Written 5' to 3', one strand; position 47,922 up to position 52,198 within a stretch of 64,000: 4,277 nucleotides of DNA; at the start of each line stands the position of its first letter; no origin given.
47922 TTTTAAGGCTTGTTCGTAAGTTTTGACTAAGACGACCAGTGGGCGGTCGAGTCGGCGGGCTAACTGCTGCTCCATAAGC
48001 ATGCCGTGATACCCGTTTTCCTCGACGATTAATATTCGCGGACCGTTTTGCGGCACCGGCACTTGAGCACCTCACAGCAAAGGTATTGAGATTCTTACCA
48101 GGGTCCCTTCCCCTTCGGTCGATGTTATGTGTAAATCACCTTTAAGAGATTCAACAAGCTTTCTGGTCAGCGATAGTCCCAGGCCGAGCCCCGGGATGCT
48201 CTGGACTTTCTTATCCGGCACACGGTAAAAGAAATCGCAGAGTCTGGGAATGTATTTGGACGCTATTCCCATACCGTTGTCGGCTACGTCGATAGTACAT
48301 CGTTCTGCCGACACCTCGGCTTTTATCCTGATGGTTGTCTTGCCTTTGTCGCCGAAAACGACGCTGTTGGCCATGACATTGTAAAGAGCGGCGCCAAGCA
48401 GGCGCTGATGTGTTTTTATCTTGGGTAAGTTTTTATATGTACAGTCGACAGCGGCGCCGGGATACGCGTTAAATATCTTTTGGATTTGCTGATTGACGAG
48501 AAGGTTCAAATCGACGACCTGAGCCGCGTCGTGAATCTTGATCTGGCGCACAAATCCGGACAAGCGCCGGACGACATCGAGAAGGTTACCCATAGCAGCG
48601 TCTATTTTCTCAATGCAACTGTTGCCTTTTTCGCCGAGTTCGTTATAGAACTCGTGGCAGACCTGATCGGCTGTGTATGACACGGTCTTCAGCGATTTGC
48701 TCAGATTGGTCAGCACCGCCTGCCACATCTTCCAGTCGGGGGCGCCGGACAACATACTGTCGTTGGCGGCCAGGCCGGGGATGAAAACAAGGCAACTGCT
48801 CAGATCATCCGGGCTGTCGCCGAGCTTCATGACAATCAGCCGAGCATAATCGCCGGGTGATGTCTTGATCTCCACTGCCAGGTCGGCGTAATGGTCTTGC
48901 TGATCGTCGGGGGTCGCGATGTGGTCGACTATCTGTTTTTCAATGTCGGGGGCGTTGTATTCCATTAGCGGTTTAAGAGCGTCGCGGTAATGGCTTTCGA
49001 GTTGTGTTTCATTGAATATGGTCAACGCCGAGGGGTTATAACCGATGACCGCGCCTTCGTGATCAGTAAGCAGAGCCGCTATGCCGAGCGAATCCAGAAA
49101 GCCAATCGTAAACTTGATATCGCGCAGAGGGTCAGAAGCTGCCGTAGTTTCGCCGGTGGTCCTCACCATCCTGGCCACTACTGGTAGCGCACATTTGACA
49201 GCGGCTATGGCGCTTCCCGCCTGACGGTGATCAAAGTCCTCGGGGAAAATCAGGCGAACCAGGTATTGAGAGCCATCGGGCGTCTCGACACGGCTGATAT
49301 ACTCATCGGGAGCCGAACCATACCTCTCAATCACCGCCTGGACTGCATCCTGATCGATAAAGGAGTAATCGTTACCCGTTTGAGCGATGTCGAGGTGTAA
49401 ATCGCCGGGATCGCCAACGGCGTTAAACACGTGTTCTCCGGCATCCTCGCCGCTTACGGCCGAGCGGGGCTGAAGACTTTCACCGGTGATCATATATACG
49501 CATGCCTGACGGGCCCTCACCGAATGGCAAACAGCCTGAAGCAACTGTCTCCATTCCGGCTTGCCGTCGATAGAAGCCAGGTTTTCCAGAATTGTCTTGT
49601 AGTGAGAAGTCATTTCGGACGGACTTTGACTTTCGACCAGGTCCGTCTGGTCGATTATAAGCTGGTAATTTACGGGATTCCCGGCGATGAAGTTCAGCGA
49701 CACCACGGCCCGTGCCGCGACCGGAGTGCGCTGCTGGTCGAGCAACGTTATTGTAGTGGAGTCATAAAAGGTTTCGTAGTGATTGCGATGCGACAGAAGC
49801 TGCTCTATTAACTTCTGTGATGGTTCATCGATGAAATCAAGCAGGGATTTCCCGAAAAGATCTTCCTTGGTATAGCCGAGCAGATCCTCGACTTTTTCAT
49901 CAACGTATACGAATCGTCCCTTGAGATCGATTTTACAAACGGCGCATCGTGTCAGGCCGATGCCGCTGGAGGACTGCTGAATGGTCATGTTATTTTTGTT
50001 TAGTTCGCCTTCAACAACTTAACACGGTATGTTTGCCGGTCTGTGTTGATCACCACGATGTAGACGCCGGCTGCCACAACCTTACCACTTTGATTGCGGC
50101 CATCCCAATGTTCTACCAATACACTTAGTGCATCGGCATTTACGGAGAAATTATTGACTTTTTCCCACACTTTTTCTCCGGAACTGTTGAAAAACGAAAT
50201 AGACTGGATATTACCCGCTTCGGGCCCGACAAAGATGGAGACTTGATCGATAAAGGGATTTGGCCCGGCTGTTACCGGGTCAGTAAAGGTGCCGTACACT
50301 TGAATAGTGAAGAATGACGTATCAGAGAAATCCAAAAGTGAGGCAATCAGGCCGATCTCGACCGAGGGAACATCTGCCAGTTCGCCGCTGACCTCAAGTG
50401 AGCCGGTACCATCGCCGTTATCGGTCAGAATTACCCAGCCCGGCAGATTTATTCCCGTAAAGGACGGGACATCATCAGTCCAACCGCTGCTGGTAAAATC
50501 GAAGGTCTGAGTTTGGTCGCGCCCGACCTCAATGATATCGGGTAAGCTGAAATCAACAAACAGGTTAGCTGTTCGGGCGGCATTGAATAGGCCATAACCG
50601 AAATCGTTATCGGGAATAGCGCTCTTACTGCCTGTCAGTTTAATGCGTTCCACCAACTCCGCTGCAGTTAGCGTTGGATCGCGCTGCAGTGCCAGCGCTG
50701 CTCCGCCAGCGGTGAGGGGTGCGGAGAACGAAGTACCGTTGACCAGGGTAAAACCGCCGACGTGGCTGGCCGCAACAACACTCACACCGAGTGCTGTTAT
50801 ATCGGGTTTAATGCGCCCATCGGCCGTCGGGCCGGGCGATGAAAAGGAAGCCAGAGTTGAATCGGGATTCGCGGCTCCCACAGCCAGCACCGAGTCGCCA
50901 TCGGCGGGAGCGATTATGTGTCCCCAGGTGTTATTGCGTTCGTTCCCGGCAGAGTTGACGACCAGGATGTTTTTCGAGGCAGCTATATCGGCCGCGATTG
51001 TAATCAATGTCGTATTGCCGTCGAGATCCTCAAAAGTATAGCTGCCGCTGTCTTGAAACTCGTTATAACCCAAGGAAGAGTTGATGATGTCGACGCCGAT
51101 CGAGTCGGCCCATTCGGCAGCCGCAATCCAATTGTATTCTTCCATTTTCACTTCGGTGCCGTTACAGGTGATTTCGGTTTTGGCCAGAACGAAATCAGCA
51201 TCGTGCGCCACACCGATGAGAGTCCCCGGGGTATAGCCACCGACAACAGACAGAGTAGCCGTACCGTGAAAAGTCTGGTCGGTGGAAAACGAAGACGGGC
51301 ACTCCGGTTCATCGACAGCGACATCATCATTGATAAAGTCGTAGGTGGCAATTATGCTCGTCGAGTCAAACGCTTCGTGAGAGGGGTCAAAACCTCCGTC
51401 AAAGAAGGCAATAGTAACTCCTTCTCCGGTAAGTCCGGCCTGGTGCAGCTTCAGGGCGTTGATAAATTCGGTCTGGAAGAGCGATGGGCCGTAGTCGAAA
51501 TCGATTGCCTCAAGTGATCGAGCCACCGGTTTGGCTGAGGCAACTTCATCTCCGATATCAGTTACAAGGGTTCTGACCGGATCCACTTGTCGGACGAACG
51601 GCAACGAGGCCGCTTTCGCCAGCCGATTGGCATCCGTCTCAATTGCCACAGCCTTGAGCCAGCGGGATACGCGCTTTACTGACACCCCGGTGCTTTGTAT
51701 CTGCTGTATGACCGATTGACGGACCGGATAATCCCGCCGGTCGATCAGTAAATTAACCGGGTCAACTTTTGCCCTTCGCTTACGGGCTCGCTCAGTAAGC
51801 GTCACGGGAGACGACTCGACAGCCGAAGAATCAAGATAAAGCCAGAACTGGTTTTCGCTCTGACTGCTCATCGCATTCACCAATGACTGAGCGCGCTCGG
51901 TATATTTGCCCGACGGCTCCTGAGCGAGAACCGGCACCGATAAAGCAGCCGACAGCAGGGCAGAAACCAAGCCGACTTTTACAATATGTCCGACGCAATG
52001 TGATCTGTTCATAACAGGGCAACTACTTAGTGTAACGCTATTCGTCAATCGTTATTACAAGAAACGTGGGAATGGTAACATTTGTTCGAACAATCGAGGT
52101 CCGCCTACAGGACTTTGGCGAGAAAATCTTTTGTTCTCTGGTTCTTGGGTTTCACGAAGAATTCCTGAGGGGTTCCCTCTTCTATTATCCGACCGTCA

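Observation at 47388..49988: Split histidine kinase: ATPase protein lacking the phospho-His next to a REC-HisKA protein lacking the ATPase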

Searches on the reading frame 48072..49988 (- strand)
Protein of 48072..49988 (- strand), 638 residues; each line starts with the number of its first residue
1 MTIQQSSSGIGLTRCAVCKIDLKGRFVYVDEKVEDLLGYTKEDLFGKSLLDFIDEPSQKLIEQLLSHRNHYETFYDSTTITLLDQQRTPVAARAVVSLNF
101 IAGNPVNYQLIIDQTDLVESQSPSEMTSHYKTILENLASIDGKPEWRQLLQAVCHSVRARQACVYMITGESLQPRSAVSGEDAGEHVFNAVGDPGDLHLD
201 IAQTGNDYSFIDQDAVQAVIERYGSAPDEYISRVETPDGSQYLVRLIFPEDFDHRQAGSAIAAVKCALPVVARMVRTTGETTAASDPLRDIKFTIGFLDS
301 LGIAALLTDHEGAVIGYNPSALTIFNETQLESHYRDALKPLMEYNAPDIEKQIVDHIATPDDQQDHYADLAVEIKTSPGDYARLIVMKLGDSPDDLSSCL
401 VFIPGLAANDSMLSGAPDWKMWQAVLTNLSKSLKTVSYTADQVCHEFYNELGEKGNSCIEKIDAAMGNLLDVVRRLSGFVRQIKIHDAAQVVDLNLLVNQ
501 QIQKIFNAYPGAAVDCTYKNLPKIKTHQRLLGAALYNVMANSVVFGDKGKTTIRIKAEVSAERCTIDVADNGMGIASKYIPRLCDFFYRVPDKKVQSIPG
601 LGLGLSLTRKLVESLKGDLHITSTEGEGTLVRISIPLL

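Call 3: search_protein_families(library=pfam, proteins=[window:48072-49988:-], max_evalue=1)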
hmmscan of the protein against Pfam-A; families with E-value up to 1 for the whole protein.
window:48072-49988:- (638 aa): 11 families
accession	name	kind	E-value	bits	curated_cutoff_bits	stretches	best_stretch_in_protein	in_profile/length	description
PF02518.31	HATPase_c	-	4.3e-19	69.4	26.4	1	528-637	3-109/111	Histidine kinase-, DNA gyrase B-, and HSP90-like ATPase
PF00989.32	PAS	-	1.5e-13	51.2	22.6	1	13-85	10-82/113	PAS fold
PF13426.13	PAS_9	-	1e-09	39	27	1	15-112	2-99/103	PAS domain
PF08448.16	PAS_4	-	6.2e-06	26.9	23.1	1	16-90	7-81/110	PAS fold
PF13581.12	HATPase_c_2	-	9.7e-05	22.8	27.4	1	538-634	39-126/127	Histidine kinase-like ATPase domain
PF08447.18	PAS_3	-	0.0009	19.9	25.6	1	27-59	2-36/89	PAS fold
PF13188.13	PAS_8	-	0.0012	19.2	21.8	1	20-58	17-55/65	PAS domain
PF24820.1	Diguanyl_cycl_sensor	-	0.005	17.2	28.1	1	16-72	8-63/109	Diguanylate cyclase-like sensor domain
PF14598.12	PAS_11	-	0.0057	17.1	25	1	19-65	7-53/109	PAS domain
PF21329.2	CYP38_PsbQ-like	-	0.083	13.8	27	1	417-473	34-90/117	Peptidyl-prolyl cis-trans isomerase CYP38-like, PsbQ-like domain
PF03232.19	COQ7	-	0.11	12.6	23.5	1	322-376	92-145/169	Ubiquinone biosynthesis protein COQ7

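Call 4: search_protein_families(library=ncbifam, proteins=[window:48072-49988:-], max_evalue=1)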
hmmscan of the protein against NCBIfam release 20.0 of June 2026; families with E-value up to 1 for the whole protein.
window:48072-49988:- (638 aa): 85 families (the best 25 are shown)
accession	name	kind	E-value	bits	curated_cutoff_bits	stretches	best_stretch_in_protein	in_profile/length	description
NF046044.1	PnpS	equivalog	8e-26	90.9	400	1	485-636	238-390/390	two-component system histidine kinase PnpS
TIGR02966.1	phoR_proteo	equivalog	5.2e-23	81.6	334.2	1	464-633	162-331/333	phosphate regulon sensor histidine kinase PhoR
NF008468.0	PRK11360.1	equivalog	3.1e-22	78.7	646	1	469-637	444-608/616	two-component system sensor histidine kinase AtoS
NF033092.0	HK_WalK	equivalog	1.2e-20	73.7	725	1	533-636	491-593/594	cell wall metabolism sensor histidine kinase WalK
NF047874.1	MASE3_PAS_HK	subfamily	2.9e-19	69.3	560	2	536-636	525-624/655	MASE3 domain-containing sensor histidine kinase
NF045595.1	HK_scytonemin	equivalog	5.7e-19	67.9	865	2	428-637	425-635/637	scytonemin biosynthesis sensor histidine kinase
NF008302.0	PRK11091.1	equivalog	1.2e-18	66.7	838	1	521-636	388-504/779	aerobic respiration two-component sensor histidine kinase ArcB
NF045903.1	CuHisKinLciSLeg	equivalog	1.5e-17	64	700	1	498-634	219-355/357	copper-responsive two-component system sensor histidine kinase LciS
NF008312.0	PRK11100.1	equivalog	5e-17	61.9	356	1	465-636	303-473/477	two-component system sensor histidine kinase CreC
NF041832.1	near_NosP_CTERM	subfamily_domain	9.4e-17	61.1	400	1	446-637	40-225/370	NahK/ErcS family hybrid sensor histidine kinase/response regulator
TIGR02956.1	TMAO_torS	equivalog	9.5e-17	60.4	676.5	1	529-637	578-682/967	TMAO reductase system sensor histidine kinase/response regulator TorS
NF041947.1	LuxQ_Vibrio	equivalog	9.9e-17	60.1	1200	1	523-637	580-696/843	quorum-sensing autoinducer 2 sensor kinase/phosphatase LuxQ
NF052574.1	HisKinEspCMyxo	equivalog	1e-15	57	1200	1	472-636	473-636/785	serine histidine kinase EspC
NF041735.1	hist_kin_RppB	equivalog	2e-15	56.5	400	1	485-636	284-438/438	two-component system sensor histidine kinase RppB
NF008235.0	PRK11006.1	equivalog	2.1e-14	53.2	390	1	517-636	304-422/431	phosphate regulon sensor histidine kinase PhoR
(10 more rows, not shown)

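Call 5: search_solved_structures(query=window:48072-49988:-, max_evalue=0.001, show_alignments=4)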
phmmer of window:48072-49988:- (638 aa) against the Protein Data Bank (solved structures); distinct sequences matched with E-value up to 0.001: 36.
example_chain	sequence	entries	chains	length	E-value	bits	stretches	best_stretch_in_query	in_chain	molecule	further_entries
3sl2_A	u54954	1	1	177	6.6e-13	51.2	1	527-636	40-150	Sensor histidine kinase yycG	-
4i5s_A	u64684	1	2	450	1e-11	47.3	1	534-636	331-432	Putative histidine kinase CovS; VicK-like protein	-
6rh7_A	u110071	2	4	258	2.7e-10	42.6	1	424-636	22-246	Sensor histidine kinase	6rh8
3dge_A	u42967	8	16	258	2.7e-10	42.6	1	424-636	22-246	Sensor protein | Histidine kinase | Sensor histidine kinase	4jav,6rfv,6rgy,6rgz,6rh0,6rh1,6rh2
2c2a_A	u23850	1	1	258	2.7e-10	42.6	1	424-636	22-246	SENSOR HISTIDINE KINASE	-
5uht_A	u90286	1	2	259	2.7e-10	42.6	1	424-636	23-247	Sensor histidine kinase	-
4jas_A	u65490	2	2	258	5.9e-10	41.5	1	424-636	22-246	Histidine kinase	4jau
6azr_A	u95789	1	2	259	1.1e-09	40.6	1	425-636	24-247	Sensor histidine kinase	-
9jfj_A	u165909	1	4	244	4.1e-09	38.7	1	472-636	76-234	Sensor histidine kinase ZraS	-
4kp4_A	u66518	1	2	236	4.3e-09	38.6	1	429-636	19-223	Osmolarity sensor protein EnvZ, Histidine kinase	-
5c93_A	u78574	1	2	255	5.3e-09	38.3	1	534-636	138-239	Histidine kinase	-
4u7n_A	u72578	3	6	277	6.3e-09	38.1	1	534-636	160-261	Histidine protein kinase sensor protein | Histidine kinase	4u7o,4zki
7zp0_A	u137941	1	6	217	2.1e-08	36.4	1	525-636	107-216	Sensor protein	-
8sgk_A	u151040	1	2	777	5e-08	35.1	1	508-636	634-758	Bacteriophytochrome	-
8avv_A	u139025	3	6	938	6.7e-08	34.7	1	508-636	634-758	Bacteriophytochrome,Response regulator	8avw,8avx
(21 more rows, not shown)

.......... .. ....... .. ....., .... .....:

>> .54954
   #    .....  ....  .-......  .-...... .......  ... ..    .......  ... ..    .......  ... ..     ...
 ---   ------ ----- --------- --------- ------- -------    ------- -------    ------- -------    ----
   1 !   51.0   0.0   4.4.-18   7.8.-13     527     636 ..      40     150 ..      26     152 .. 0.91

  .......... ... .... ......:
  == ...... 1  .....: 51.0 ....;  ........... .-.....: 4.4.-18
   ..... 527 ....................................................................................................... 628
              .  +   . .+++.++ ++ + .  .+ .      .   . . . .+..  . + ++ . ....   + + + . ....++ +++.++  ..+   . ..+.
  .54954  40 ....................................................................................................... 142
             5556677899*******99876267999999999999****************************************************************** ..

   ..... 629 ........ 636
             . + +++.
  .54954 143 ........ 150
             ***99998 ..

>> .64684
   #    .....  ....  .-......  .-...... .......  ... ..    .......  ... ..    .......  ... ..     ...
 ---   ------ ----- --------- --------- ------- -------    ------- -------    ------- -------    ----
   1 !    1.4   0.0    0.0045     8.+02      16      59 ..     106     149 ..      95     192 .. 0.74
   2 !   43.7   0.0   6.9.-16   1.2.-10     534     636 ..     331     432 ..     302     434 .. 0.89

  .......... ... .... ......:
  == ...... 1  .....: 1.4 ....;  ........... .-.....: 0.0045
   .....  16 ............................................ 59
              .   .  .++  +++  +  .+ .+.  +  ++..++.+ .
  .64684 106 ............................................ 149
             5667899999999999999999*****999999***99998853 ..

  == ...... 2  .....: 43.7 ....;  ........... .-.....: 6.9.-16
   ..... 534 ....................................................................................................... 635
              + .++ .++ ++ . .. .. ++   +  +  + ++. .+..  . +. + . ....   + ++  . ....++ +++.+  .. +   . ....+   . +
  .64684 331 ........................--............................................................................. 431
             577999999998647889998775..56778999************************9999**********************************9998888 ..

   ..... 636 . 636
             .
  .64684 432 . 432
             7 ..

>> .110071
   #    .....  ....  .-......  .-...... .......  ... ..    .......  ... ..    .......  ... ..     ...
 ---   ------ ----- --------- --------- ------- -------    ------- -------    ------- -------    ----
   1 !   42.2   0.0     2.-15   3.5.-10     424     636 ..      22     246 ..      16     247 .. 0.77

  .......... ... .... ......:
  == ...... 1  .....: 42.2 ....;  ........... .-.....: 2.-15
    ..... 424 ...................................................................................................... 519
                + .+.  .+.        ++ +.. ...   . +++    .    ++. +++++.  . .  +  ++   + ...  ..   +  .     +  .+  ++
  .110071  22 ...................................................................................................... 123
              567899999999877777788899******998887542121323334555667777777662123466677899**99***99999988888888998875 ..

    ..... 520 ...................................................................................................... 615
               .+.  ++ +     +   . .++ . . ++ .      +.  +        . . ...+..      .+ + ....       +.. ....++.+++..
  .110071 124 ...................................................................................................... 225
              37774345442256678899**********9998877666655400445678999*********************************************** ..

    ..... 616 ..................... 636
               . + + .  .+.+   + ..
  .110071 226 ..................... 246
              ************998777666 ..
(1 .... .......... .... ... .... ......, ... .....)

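Call 32: find_homologous_proteins(query=window:48072-49988:-, region=400-638)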
Query window:48072-49988:-, residues 400-638 (239 aa): 63 proteins with E <= 0.001 among 2448 candidates.
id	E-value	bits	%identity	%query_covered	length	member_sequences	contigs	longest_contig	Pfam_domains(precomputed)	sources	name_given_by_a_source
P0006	5.1e-110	384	71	100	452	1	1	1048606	PF02518.32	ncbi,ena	-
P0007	7.6e-17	80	24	75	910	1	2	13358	PF13581.13,PF02518.32,PF00512.32,PF00072.31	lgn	-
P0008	2.9e-14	71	35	43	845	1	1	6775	PF20968.4,PF13581.13,PF02518.32,PF00512.32,PF13589.13,PF00072.31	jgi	jgi:signal transduction histidine kinase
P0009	2.6e-12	65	34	42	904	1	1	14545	PF02518.32,PF00512.32,PF00072.31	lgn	-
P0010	3.6e-10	58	40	43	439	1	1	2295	PF02518.32,PF00512.32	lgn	-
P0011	6.7e-10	57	31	72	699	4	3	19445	PF13426.14,PF05231.20,PF08448.17,PF02518.32,PF00512.32,PF00989.32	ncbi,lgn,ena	-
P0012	1.2e-9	56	33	49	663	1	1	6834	PF02518.32,PF00512.32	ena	-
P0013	1.5e-9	56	33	50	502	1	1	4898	PF02518.32,PF00512.32,PF00072.31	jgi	jgi:signal transduction histidine kinase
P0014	7.8e-9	53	27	96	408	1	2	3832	PF02518.32,PF00512.32,PF00072.31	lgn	-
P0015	2.3e-8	52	25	85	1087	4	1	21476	PF08447.19,PF13426.14,PF13188.14,PF13185.13,PF01590.33,PF08448.17,PF02518.32,PF00512.32,PF00989.32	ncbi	-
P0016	3.7e-8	51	32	49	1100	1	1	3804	PF00672.31,PF02743.25,PF02518.32,PF00512.32,PF00072.31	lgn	-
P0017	4.9e-8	51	35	45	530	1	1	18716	PF13185.13,PF02518.32,PF00512.32,PF13493.12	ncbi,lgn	-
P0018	9.2e-8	50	34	43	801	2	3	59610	PF01814.29,PF02518.32,PF11845.14,PF00512.32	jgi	-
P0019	1.1e-7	50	33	49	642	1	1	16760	PF02518.32,PF00512.32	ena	-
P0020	1.2e-7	50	32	47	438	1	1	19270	PF02518.32,PF00512.32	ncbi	-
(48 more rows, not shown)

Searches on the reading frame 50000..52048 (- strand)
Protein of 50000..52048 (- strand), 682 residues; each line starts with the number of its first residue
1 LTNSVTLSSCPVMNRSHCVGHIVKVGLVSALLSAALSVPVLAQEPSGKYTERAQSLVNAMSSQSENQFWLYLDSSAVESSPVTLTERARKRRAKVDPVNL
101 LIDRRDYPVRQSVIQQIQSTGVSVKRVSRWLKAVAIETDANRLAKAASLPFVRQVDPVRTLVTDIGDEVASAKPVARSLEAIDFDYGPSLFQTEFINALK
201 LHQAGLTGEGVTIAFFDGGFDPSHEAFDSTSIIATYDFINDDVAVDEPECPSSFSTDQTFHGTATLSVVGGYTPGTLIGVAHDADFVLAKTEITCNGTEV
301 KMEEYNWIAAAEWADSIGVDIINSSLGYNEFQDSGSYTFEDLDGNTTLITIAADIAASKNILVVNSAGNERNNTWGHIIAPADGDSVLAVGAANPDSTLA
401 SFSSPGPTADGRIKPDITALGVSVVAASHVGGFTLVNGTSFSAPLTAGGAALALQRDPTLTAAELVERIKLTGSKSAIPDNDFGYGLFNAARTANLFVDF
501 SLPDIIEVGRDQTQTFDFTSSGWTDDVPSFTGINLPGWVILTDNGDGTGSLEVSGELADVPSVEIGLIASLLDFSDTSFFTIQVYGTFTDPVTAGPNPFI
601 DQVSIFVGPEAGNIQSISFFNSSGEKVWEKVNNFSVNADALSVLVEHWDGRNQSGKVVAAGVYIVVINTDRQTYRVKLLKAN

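Call 3: search_protein_families(library=pfam, proteins=[window:50000-52048:-], max_evalue=1)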
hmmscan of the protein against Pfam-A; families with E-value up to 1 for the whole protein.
window:50000-52048:- (682 aa): 5 families
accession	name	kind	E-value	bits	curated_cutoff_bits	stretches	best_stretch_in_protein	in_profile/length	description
PF00082.27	Peptidase_S8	-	5.5e-38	131.3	21.8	1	208-486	1-288/288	Subtilase family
PF13585.12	CHU_C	-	0.00052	20.5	27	1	615-671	29-75/86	CHU_C Type IX secretion signal domain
PF18962.6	Por_Secre_tail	-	0.0031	18.2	27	1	596-676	3-71/75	Secretion system C-terminal sorting domain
PF13860.13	FlgD_ig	-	0.022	15.2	27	1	647-670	53-76/79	FlgD Ig-like domain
PF06004.18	DUF903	-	0.053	13.9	27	1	333-349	23-39/49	Bacterial protein of unknown function (DUF903)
